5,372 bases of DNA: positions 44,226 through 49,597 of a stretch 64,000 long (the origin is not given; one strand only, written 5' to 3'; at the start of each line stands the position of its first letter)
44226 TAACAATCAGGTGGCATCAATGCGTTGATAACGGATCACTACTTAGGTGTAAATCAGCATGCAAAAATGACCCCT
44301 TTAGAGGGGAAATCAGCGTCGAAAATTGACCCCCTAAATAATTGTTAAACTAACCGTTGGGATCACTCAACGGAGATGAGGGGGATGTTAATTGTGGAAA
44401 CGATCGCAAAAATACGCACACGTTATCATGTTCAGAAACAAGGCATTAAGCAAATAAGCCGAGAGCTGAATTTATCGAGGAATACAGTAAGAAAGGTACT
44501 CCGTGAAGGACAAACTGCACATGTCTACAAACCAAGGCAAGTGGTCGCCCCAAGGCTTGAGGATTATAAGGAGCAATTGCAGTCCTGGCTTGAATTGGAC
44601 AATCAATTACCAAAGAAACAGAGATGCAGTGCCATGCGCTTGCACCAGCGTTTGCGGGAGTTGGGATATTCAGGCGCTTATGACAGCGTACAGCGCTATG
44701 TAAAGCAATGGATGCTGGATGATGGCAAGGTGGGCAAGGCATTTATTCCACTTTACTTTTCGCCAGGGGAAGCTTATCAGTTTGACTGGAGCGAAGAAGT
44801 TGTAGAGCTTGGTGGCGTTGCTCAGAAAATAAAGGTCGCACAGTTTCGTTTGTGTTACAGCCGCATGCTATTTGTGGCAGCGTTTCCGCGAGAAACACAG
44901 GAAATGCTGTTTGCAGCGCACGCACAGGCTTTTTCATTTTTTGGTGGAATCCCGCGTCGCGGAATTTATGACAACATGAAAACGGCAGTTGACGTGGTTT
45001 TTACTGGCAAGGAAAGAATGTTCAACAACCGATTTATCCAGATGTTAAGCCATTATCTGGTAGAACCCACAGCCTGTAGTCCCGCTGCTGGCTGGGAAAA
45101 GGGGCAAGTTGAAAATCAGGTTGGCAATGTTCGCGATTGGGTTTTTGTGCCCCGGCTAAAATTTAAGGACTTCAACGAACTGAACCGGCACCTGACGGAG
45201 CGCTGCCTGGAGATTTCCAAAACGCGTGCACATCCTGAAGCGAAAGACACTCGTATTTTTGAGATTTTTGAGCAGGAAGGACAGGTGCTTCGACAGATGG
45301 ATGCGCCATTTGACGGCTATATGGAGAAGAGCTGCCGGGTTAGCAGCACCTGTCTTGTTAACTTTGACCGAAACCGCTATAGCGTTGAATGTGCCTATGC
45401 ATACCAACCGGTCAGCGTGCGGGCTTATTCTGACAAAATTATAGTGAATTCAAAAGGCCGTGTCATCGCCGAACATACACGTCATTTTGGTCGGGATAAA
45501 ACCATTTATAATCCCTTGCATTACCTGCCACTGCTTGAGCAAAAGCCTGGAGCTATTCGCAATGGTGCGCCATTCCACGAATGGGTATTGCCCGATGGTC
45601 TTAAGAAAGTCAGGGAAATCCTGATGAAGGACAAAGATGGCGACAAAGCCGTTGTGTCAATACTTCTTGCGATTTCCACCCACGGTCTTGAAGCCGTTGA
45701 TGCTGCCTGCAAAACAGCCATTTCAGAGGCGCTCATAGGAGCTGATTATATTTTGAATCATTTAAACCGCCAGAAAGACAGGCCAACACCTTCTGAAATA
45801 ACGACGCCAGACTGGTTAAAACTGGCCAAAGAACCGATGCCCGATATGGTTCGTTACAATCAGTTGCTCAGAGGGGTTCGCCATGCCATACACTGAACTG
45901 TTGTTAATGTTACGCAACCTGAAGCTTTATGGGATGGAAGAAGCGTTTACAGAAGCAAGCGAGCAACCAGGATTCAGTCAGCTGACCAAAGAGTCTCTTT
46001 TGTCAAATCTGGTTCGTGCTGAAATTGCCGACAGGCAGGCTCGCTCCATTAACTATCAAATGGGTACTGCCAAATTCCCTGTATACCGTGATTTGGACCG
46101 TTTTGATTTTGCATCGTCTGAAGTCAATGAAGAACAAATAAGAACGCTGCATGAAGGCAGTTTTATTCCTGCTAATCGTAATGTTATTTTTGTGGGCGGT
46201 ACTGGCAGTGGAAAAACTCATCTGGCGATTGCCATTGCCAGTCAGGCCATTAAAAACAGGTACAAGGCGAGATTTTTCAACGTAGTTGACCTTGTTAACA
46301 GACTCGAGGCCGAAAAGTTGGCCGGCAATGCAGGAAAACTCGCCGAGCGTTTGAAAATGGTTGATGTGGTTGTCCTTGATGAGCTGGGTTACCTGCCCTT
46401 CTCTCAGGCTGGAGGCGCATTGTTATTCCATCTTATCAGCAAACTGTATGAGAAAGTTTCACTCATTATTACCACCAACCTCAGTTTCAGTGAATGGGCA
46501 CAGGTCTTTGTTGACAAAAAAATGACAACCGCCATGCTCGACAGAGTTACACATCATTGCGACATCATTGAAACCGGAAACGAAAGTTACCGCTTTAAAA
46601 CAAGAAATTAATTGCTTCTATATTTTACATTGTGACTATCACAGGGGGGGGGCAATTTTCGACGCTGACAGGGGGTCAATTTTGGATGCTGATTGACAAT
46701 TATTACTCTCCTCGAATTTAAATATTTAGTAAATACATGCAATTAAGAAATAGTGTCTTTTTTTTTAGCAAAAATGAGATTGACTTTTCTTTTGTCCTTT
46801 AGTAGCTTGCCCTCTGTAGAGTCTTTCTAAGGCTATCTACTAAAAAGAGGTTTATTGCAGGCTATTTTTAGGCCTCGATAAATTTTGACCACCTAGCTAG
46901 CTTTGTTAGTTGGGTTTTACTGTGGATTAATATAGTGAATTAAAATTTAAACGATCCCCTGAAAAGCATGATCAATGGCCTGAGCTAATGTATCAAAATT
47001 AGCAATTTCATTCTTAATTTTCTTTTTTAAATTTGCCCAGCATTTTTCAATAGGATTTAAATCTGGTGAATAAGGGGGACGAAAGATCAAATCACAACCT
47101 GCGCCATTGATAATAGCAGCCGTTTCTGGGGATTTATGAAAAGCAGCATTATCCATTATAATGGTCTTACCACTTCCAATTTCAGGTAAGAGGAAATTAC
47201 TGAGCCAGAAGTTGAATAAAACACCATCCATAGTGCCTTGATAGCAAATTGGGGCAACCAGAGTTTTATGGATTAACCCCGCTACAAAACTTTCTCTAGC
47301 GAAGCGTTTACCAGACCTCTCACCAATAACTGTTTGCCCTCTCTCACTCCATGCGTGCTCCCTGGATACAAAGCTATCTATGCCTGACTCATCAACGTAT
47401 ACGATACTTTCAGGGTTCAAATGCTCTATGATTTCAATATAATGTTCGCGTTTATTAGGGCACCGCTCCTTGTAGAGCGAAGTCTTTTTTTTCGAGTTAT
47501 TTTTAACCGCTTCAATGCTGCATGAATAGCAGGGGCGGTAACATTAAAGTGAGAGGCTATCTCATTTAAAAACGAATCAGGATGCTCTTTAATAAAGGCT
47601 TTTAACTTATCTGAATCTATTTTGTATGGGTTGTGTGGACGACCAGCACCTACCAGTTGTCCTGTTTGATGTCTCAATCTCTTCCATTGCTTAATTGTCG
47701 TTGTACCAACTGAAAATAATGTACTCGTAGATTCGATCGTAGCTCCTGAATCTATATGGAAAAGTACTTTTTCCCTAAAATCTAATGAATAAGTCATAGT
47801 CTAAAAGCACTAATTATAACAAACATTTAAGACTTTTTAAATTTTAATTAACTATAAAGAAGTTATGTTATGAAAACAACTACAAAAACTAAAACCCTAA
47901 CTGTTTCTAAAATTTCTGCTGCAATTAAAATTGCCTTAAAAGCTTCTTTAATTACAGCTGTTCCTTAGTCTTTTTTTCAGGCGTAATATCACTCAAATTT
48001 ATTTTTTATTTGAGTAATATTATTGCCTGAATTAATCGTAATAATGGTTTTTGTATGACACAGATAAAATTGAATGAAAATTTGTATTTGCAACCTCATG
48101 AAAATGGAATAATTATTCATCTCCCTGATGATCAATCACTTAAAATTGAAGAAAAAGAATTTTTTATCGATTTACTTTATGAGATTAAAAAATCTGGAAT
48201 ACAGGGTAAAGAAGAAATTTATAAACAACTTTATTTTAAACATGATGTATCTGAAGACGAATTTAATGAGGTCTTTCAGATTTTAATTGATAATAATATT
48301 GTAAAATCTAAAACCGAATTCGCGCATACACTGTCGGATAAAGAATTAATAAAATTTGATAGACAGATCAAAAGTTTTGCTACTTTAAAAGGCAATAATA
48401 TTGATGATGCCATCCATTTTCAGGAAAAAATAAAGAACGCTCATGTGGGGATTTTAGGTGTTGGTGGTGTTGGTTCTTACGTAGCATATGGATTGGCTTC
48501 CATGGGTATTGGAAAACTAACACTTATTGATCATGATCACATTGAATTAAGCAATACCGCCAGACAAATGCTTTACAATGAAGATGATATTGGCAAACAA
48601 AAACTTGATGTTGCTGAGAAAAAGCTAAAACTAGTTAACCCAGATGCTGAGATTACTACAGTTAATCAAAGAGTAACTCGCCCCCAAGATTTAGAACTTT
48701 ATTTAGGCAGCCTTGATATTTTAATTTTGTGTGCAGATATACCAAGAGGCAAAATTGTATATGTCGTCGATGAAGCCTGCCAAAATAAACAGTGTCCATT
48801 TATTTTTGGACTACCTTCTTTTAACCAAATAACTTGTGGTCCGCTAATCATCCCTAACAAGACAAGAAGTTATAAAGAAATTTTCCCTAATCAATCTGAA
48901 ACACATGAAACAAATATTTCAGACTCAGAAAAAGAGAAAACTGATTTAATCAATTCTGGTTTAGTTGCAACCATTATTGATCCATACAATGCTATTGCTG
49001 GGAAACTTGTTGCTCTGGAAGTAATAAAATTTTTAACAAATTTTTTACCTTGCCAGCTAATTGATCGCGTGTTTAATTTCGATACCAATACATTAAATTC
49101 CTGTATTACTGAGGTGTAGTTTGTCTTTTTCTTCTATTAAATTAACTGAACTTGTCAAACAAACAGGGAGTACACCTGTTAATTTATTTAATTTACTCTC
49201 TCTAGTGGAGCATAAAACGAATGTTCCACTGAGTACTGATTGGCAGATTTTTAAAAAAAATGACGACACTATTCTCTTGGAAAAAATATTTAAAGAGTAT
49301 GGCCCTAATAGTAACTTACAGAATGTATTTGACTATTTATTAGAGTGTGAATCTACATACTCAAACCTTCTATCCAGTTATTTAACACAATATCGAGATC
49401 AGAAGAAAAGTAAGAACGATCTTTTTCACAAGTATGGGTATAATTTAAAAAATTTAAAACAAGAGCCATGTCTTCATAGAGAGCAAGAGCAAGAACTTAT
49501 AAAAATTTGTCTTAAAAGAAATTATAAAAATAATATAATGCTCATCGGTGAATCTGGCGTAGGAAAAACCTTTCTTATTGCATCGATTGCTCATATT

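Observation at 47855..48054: Candidate Lys/Thr-rich precursor ORF, long intergenic hairpin, and an IS end 15 nt upstream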

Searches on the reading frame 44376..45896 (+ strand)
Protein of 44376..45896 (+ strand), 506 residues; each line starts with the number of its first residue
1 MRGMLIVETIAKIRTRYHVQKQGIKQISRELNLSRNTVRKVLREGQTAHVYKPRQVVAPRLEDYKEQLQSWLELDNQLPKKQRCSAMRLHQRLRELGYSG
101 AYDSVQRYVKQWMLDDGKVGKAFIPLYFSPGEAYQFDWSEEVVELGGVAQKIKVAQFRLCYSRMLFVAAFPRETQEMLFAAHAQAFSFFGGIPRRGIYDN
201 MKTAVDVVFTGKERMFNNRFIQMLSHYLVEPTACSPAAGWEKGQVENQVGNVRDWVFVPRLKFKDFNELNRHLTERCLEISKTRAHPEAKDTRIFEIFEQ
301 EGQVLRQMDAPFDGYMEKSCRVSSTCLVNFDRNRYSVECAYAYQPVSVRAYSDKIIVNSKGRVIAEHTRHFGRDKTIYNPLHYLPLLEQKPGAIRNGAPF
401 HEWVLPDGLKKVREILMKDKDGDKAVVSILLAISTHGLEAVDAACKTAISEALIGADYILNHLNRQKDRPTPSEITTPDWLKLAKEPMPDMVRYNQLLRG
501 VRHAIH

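Call 3: search_protein_families(library=pfam, proteins=[window:44376-45896:+], max_evalue=0.01)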
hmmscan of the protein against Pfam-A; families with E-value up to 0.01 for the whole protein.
window:44376-45896:+ (506 aa): 4 families
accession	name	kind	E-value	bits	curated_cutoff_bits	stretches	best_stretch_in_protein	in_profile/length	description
PF22483.2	Mu-transpos_C_2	-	6.1e-20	71.2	27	1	310-378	4-72/73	Mu transposase, C-terminal domain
PF00665.32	rve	-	2.5e-08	34.5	32.6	1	130-236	4-99/102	Integrase core domain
PF02796.21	HTH_7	-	0.0017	18.9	23.8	1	9-44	10-44/45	Helix-turn-helix domain of resolvase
PF15978.11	TnsD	-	0.0095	15.5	32.4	0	20-89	198-264/355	Tn7-like transposition protein D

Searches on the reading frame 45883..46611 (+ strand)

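Call 3: search_protein_families(library=pfam, proteins=[window:45883-46611:+], max_evalue=0.01)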
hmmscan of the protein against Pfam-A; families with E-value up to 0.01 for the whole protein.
window:45883-46611:+ (242 aa): 10 families
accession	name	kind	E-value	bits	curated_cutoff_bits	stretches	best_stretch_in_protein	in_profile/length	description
PF01695.23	IstB_IS21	-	6.1e-77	258.8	24.1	1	10-241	3-235/238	IstB-like ATP binding protein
PF00308.24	Bac_DnaA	-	6.3e-07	30.2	23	1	101-197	37-135/162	Bacterial DnaA ATPAse domain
PF02562.22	PhoH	-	5.4e-06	26.5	27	1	96-169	17-88/205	PhoH-like protein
PF04851.21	ResIII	-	2.7e-05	24.6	22.5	1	96-136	21-61/164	Type III restriction enzyme, res subunit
PF00004.35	AAA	-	0.00017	22.5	21.2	1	101-200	1-110/131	ATPase family associated with various cellular activities (AAA)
PF05729.18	NACHT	-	0.00032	21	26.7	0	100-134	2-36/167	NACHT domain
PF16796.11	Microtub_bd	-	0.001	19.5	27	1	78-123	72-116/155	Microtubule binding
PF00270.35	DEAD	-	0.0011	19.2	26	0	97-125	13-41/167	DEAD/DEAH box helicase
PF20720.3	nSTAND3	-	0.0022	18.2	27.2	1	97-133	16-52/155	Novel STAND NTPase 3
PF12775.13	AAA_7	-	0.004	17.1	25.8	1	94-134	29-69/181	P-loop containing dynein motor region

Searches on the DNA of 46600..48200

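Call 96: search_rna_families(source=window, start=46600, end=48200, threshold=evalue, max_evalue=1)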
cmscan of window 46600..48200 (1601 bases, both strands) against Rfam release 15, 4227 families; matches with E-value up to 1: 2.
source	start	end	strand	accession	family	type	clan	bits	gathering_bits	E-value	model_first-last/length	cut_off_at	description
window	48110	48166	-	RF02661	icaR_5p_UTR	Cis-reg;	-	22.8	88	0.87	1-75/75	no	icaR 5' UTR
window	47487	47571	+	RF00814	mir-316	Gene; miRNA;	-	21.3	80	0.29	1-91/91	no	mir-316 microRNA precursor family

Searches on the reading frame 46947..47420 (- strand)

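Call 3: search_protein_families(library=pfam, proteins=[window:46947-47420:-], max_evalue=0.01)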
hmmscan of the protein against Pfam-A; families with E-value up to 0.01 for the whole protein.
window:46947-47420:- (157 aa): 1 family
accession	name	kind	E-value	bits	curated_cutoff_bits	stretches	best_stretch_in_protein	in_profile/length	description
PF13358.12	DDE_3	-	5.1e-29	101.4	28.6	1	6-145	2-145/146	DDE superfamily endonuclease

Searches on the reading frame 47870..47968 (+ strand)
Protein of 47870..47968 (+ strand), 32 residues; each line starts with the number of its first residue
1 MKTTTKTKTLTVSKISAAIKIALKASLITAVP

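Call 10: search_protein_families(library=ncbifam, proteins=[window:47870-47968:+], max_evalue=0.01)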
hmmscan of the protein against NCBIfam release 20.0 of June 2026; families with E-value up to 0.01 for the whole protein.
window:47870-47968:+ (32 aa): 0 families

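Call 83: search_protein_representatives(protein=window:47870-47965:+)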
Query: 32 residues. Proteins with E-value up to 0.001 (for the whole library): 3; up to 1e-10: 0; up to 1e-30: 0. The best 3 are listed.
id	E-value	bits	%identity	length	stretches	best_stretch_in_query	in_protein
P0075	7.3e-08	45.1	94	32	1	1-32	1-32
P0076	1.6e-04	35.5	69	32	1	1-32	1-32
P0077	2.2e-04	35.1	75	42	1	1-32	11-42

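Call 98: list_cluster_members(proteins=[P0075, P0076, P0077, window:47870-47965:+, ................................])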
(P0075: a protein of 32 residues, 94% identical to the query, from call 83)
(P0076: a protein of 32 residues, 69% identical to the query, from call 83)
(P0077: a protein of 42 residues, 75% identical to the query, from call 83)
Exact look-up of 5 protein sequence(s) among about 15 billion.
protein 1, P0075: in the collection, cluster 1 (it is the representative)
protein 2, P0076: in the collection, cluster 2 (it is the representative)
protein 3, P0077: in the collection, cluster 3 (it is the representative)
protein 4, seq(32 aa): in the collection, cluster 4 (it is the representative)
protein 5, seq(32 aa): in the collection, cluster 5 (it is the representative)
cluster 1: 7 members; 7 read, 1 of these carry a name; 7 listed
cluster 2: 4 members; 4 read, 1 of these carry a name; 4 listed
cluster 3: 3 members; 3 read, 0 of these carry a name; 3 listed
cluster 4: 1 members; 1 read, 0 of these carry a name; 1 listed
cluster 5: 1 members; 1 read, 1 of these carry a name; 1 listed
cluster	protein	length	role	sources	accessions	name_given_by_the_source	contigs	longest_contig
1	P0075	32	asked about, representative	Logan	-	-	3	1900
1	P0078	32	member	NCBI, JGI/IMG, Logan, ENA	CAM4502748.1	MAG: hypothetical protein LEGION0403_FIIPPAGN_02574 [Legionella sp.] | hypothetical protein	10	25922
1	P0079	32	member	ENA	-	-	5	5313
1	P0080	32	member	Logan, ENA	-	-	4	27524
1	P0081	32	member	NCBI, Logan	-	-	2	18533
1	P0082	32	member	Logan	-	-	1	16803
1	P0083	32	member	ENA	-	-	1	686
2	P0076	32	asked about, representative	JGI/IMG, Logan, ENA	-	-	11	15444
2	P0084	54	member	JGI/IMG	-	hypothetical protein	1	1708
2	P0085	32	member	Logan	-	-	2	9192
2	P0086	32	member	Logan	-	-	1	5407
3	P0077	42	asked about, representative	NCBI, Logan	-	-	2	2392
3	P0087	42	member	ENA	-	-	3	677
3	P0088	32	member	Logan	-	-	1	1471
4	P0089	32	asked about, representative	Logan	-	-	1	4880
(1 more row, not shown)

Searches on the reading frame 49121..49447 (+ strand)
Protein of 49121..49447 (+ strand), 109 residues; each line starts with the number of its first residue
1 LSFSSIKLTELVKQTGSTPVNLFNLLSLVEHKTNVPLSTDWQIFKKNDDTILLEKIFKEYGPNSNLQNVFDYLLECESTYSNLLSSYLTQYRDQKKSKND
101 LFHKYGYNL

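Call 86: search_solved_structures(query=A9, max_evalue=10)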
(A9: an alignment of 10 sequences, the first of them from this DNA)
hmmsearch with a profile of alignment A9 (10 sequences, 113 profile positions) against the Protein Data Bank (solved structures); distinct sequences matched with E-value up to 10: 7.
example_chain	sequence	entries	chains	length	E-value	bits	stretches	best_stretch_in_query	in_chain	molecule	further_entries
2d1h_A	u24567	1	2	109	0.062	16.9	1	30-101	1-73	109aa long hypothetical transcriptional regulator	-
3vp7_A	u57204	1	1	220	0.11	16.1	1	34-100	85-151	Vacuolar protein sorting-associated protein 30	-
5awx_A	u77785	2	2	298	0.44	14.1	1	8-55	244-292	Receptor-type tyrosine-protein phosphatase zeta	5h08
6j6u_A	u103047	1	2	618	0.6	13.7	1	8-74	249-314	Receptor-type tyrosine-protein phosphatase zeta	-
9dsm_A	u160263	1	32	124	0.8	13.3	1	7-87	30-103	Sjogren's Syndrome Nuclear Autoantigen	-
6si6_A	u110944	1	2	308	0.93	13.1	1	45-83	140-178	Structural polyprotein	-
6shw_A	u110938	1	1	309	0.93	13.1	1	45-83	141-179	Structural polyprotein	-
